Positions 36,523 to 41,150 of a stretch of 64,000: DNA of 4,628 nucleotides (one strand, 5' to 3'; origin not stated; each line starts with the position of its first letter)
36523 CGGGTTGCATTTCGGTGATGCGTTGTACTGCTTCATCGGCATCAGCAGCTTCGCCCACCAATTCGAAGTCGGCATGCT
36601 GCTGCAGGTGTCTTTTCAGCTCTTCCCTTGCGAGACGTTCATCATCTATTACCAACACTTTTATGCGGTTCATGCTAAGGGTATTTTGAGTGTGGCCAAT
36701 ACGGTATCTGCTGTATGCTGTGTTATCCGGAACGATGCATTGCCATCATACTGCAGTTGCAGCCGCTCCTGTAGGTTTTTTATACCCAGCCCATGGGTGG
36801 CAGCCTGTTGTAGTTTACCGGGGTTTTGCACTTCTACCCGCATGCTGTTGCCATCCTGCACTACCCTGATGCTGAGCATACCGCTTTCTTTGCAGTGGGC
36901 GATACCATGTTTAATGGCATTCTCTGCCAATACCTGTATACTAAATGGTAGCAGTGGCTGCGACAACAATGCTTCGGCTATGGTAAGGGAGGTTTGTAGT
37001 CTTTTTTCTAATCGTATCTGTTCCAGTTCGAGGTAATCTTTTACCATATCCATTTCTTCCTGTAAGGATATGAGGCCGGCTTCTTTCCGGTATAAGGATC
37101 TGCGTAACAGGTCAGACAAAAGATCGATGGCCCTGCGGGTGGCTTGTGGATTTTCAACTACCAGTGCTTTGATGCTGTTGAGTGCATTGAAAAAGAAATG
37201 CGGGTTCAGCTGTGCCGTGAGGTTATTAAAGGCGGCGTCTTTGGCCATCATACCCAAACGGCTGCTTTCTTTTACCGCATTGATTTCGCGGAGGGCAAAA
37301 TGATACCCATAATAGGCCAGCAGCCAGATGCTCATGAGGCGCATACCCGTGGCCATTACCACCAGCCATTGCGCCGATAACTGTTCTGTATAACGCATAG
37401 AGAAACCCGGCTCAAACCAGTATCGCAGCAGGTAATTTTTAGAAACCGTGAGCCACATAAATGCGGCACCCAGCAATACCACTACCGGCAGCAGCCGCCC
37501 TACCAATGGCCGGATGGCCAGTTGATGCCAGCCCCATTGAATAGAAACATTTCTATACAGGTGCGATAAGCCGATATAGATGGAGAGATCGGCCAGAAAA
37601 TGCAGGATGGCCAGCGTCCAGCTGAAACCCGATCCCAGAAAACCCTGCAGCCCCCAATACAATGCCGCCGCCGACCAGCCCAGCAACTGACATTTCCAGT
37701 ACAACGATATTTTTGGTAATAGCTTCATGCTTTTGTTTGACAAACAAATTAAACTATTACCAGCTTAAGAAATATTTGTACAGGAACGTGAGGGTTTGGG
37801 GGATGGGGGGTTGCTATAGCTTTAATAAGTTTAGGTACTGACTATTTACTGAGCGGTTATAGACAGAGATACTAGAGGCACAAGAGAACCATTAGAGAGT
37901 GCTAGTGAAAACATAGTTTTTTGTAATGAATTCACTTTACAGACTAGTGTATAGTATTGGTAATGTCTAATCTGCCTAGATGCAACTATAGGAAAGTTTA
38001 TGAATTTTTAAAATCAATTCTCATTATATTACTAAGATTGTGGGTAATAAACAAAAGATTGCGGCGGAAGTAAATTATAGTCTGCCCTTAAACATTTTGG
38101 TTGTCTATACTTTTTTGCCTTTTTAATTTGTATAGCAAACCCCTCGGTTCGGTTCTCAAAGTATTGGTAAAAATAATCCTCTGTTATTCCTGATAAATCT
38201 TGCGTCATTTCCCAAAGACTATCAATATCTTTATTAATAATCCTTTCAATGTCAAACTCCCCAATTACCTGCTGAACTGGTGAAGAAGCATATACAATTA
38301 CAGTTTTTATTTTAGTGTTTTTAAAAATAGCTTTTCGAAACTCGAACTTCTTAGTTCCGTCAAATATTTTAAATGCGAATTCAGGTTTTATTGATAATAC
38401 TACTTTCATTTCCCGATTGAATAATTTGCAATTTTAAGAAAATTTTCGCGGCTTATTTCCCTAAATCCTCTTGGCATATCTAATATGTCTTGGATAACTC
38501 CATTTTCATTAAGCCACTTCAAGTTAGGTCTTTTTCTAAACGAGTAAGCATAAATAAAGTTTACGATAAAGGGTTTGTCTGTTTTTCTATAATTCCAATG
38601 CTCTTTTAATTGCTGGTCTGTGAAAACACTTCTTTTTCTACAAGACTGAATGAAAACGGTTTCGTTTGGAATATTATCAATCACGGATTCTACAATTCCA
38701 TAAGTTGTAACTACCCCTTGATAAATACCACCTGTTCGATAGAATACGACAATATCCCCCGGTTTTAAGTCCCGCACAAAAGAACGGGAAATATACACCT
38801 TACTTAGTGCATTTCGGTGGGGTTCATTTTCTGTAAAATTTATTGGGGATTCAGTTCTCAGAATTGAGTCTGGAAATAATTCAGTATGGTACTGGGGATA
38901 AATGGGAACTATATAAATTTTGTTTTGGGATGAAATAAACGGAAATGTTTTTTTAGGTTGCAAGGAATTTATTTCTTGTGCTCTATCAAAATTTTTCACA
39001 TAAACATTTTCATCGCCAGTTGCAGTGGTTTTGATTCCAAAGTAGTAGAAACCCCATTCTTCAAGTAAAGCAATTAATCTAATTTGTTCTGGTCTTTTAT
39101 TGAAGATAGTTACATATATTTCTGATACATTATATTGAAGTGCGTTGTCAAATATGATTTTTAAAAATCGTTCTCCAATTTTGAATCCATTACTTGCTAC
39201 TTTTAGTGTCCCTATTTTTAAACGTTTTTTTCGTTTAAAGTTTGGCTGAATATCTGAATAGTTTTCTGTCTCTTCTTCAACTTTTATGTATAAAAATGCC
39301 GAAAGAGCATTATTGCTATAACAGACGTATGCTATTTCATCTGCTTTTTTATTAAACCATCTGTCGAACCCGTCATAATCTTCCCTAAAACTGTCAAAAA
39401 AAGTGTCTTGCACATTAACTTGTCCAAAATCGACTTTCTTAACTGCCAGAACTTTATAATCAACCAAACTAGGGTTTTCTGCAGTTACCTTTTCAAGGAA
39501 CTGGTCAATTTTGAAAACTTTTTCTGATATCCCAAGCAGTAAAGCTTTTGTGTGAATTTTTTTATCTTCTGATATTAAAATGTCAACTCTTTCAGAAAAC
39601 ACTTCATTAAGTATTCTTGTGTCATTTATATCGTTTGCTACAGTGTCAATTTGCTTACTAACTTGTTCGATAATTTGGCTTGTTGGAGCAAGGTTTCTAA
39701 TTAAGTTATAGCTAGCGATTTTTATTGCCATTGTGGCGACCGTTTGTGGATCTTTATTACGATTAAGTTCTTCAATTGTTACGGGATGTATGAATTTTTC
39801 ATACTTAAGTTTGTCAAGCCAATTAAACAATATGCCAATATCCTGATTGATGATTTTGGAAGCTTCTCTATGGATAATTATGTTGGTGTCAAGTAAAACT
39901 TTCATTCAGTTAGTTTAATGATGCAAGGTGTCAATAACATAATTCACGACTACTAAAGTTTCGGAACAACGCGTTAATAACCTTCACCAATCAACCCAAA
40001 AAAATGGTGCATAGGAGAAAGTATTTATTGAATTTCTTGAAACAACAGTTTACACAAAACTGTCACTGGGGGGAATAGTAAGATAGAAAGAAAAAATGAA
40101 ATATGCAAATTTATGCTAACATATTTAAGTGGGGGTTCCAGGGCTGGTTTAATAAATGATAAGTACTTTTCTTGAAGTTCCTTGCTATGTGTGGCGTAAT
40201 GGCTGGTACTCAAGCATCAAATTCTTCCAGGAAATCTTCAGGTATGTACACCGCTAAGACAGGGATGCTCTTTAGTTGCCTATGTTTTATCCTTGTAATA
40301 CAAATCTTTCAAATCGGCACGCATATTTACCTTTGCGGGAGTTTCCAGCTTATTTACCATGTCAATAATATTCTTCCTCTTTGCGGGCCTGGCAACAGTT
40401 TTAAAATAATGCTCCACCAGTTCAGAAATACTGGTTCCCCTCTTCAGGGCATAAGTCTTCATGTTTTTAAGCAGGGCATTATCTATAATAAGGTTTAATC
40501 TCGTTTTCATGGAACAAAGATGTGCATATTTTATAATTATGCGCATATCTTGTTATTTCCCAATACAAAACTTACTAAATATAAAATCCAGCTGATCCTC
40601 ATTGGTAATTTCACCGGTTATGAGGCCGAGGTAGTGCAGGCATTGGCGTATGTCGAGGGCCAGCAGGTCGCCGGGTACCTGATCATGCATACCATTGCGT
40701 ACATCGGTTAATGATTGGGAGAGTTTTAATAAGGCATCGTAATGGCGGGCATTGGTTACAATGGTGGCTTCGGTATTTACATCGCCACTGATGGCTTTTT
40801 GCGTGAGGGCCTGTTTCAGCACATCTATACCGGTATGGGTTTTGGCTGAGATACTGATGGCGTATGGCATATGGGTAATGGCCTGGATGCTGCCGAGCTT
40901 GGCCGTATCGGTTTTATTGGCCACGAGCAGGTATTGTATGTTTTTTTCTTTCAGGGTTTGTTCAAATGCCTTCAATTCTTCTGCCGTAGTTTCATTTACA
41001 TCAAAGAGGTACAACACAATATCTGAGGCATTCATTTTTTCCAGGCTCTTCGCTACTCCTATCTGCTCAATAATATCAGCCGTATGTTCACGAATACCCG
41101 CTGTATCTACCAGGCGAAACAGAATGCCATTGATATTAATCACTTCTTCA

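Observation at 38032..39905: AT-rich islet encoding a PIN–GNAT–PUA-like three-domain protein translationally coupled to a stand-alone ASCH protein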

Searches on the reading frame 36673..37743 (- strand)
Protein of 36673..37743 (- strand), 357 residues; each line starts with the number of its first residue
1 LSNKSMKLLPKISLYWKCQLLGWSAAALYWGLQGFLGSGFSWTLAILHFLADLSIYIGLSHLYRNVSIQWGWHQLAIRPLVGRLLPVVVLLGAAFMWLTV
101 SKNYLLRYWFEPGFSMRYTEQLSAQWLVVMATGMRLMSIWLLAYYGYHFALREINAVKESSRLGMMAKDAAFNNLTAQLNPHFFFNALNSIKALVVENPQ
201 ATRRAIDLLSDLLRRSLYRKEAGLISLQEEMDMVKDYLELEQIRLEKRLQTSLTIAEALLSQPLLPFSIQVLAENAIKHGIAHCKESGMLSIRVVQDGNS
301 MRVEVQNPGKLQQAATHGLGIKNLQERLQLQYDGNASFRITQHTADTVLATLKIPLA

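Call 74: find_homologous_proteins(query=window:36673-37743:-, max_evalue=1e-30)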
Query window:36673-37743:- (357 aa): 2127 proteins with E <= 1e-30 among 7675 candidates; the best 120 are listed.
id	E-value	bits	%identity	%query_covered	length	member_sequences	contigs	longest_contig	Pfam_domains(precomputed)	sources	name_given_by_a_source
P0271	2.0e-229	779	100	99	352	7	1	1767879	PF06580.20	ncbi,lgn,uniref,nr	ncbi:sensor histidine kinase [Sediminibacterium goheungense]|uniref:Histidine kinase n=1 Tax=Sedimin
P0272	6.2e-203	692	88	99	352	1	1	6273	PF06580.20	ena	-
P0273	7.3e-201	685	88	99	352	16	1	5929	PF06580.20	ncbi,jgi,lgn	jgi:sensor histidine kinase YesM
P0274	1.0e-180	619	80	99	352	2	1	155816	PF06580.20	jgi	-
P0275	4.4e-170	584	75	99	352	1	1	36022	PF06580.20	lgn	-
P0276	1.6e-153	529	67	98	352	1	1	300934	PF06580.20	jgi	-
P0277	3.6e-152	525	69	98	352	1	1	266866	PF06580.20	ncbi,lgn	-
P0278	5.7e-151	521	68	98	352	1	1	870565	PF06580.20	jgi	-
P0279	2.9e-150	519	67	98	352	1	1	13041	PF06580.20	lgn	-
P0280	2.3e-140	486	63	97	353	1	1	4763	PF06580.20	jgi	jgi:Histidine kinase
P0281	4.0e-139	482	61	97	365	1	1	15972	PF06580.20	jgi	jgi:Histidine kinase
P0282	8.5e-137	474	59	97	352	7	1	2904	PF06580.20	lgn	-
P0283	1.5e-135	470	60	100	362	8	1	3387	PF06580.20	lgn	-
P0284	6.1e-134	465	59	97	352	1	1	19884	PF06580.20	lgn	-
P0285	7.5e-134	465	60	97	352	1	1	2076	PF06580.20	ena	-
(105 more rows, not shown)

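Call 75: find_encoding_contigs(protein=P0274, flank=7000, max_places=2)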
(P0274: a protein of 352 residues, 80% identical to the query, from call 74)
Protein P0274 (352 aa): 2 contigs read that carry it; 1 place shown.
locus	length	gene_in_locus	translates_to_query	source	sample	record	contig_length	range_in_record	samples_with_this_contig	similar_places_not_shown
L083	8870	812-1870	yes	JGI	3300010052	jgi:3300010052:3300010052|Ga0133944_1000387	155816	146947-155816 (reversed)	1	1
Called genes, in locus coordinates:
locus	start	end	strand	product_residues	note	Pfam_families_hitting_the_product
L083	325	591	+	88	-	-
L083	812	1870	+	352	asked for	PF06580:His_kinase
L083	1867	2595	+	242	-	PF00072:Response_reg, PF04397:LytTR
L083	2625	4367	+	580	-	PF02129:Peptidase_S15, PF08530:PepX_C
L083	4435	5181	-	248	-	PF00072:Response_reg, PF04397:LytTR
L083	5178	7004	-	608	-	PF00515:TPR_1 (faint), PF07719:TPR_2 (faint), PF13424:TPR_12 (faint), PF06580:His_kinase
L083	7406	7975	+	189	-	PF04542:Sigma70_r2, PF08281:Sigma70_r4_2, PF04545:Sigma70_r4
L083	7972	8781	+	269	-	PF13646:HEAT_2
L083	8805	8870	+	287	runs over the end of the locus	-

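Call 76: find_encoding_contigs(protein=P0273, flank=7000, max_places=2)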
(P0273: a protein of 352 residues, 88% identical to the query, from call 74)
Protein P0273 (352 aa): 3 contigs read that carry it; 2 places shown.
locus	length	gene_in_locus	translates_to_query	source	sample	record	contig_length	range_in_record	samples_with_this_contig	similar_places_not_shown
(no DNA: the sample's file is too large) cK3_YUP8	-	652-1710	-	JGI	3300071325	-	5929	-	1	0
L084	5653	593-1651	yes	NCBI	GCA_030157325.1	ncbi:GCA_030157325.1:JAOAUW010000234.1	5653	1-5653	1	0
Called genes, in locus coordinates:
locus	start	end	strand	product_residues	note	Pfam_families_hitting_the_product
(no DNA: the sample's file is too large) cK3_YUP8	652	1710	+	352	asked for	PF06580:His_kinase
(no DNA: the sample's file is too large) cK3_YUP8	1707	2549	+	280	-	PF00072:Response_reg, PF04397:LytTR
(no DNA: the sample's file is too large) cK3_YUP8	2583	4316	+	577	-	PF02129:Peptidase_S15, PF08530:PepX_C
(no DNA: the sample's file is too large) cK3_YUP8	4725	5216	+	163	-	-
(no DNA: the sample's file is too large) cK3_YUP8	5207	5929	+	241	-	?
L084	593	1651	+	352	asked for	PF06580:His_kinase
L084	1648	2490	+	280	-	PF00072:Response_reg, PF04397:LytTR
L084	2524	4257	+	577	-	PF02129:Peptidase_S15, PF08530:PepX_C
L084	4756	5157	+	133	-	-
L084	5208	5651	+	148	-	?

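Call 77: find_encoding_contigs(protein=P0275, flank=7000, max_places=2)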
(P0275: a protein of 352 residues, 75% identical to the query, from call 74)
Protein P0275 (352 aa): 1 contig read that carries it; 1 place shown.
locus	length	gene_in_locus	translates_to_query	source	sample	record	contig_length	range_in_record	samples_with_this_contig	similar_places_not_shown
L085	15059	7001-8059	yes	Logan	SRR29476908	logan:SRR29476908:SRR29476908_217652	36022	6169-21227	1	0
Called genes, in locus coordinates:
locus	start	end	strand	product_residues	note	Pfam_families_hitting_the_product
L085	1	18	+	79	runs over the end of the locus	PF13784:Fic_N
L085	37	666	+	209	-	PF02661:Fic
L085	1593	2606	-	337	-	PF13650:Asp_protease_2 (weak), PF13975:gag-asp_proteas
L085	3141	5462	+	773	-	PF08267:Meth_synt_1, PF01717:Meth_synt_2, PF08267:Meth_synt_1 (weak)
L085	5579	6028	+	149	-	PF03061:4HBT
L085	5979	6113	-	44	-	-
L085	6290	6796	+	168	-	-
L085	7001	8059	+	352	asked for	PF06580:His_kinase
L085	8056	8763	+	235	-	PF00072:Response_reg, PF04397:LytTR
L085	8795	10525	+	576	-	PF02129:Peptidase_S15, PF08530:PepX_C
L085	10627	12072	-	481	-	PF01139:RtcB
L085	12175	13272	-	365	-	PF01145:Band_7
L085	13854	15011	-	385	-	PF00004:AAA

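Call 78: find_encoding_contigs(protein=P0277, flank=7000, max_places=2)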
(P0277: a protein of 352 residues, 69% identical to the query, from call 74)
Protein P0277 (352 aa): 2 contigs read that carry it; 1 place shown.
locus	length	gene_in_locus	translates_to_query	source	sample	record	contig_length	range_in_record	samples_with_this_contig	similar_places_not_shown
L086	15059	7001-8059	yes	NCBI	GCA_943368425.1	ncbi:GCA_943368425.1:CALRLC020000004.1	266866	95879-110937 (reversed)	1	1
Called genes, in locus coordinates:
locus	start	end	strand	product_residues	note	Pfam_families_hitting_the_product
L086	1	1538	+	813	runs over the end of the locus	PF13148:DUF3987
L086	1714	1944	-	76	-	PF13560:HTH_31, PF12844:HTH_19, PF01381:HTH_3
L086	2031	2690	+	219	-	PF21790:OGG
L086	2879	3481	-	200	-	PF06114:Peptidase_M78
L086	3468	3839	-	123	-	PF01381:HTH_3 (faint)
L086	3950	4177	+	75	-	PF09954:DUF2188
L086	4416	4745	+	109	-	PF07411:DUF1508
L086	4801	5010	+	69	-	-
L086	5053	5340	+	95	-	-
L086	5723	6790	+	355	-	PF02661:Fic, PF08220:HTH_DeoR (weak)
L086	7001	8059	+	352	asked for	PF06580:His_kinase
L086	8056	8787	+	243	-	PF00072:Response_reg, PF04397:LytTR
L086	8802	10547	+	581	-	PF02129:Peptidase_S15, PF08530:PepX_C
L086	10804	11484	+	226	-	-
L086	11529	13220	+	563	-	PF00474:SSF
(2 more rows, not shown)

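Call 83: find_encoding_contigs(protein=P0271, flank=8000, max_places=5)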
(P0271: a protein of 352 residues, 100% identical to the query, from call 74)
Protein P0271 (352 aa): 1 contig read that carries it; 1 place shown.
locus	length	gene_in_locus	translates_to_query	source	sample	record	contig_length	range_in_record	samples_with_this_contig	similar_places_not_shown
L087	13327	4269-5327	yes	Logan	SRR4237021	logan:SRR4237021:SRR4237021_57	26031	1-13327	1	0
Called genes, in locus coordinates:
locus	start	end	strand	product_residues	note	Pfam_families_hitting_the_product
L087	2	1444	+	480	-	?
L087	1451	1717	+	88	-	PF19891:DUF6364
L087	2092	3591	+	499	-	-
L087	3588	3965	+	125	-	-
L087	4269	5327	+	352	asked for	PF06580:His_kinase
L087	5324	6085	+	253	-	PF00072:Response_reg, PF04397:LytTR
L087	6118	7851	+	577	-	PF02129:Peptidase_S15, PF08530:PepX_C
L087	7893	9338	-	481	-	PF01139:RtcB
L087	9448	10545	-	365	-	PF01145:Band_7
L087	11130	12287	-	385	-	PF00004:AAA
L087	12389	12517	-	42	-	-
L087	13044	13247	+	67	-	PF01679:Pmp3 (weak)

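Call 86: search_protein_families(library=phrogs, proteins=[L085:6290-6793:+], max_evalue=0.001)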
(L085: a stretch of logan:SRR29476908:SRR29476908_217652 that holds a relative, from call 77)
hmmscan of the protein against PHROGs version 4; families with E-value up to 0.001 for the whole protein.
L085:6290-6793:+ (168 aa): 0 families

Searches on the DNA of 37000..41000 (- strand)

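Call 81: search_rna_families(source=window, start=37000, end=41000, threshold=evalue, max_evalue=0.1)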
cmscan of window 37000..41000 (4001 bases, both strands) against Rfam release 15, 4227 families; matches with E-value up to 0.1: 0.
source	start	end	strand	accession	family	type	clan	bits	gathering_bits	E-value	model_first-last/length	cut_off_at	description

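Call 93: search_dna_similar(query=L082:3965-5393:+, collection=ecoli_genomes, mode=near, max_rows=8)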
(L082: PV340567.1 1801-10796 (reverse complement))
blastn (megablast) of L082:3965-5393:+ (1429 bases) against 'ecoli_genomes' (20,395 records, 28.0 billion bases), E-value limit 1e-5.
Records with a match: 275; places in all: 275; records where one place covers at least 80% of the query: 275.
Genomes with a match: 275 of 5426; with a place that covers at least 80% of the query: 275. Places per genome that has any: lowest 1, median 1, highest 1. On chromosomes: 275 places; on plasmids: 0.
Best place of each record, by identity: >=99% 275.
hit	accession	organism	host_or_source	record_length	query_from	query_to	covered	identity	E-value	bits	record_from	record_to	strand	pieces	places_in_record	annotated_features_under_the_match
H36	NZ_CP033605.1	Escherichia coli O157:H7 strain TR01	Cattle carcass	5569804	1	1429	100%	99.9%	0e+0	2634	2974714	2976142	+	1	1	hypothetical protein | ASCH domain-containing protein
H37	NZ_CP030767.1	Escherichia coli strain 2017C-4109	missing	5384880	1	1429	100%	99.9%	0e+0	2634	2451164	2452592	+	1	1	hypothetical protein | ASCH domain-containing protein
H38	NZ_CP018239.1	Escherichia coli strain 272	missing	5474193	1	1429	100%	99.9%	0e+0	2634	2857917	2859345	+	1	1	hypothetical protein | ASCH domain-containing protein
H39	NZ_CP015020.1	Escherichia coli strain 28RC1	Bovine carcass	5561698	1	1429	100%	99.9%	0e+0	2634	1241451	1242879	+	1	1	hypothetical protein | ASCH domain-containing protein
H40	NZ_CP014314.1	Escherichia coli O157:H7 strain JEONG-1266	Bos taurus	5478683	1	1429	100%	99.9%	0e+0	2634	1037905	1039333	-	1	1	hypothetical protein | ASCH domain-containing protein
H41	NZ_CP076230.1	Escherichia coli O157:H7 strain Rafaela_II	Rectal swab of live bovine cattle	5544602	1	1429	100%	99.9%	0e+0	2634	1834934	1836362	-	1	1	hypothetical protein | ASCH domain-containing protein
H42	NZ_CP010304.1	Escherichia coli O157:H7 str. SS52 strain SS52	Cattle feces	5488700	1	1429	100%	99.9%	0e+0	2634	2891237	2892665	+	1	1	hypothetical protein | ASCH domain-containing protein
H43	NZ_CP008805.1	Escherichia coli O157:H7 str. SS17 strain SS17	Cattle feces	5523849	1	1429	100%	99.9%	0e+0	2634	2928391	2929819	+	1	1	hypothetical protein | ASCH domain-containing protein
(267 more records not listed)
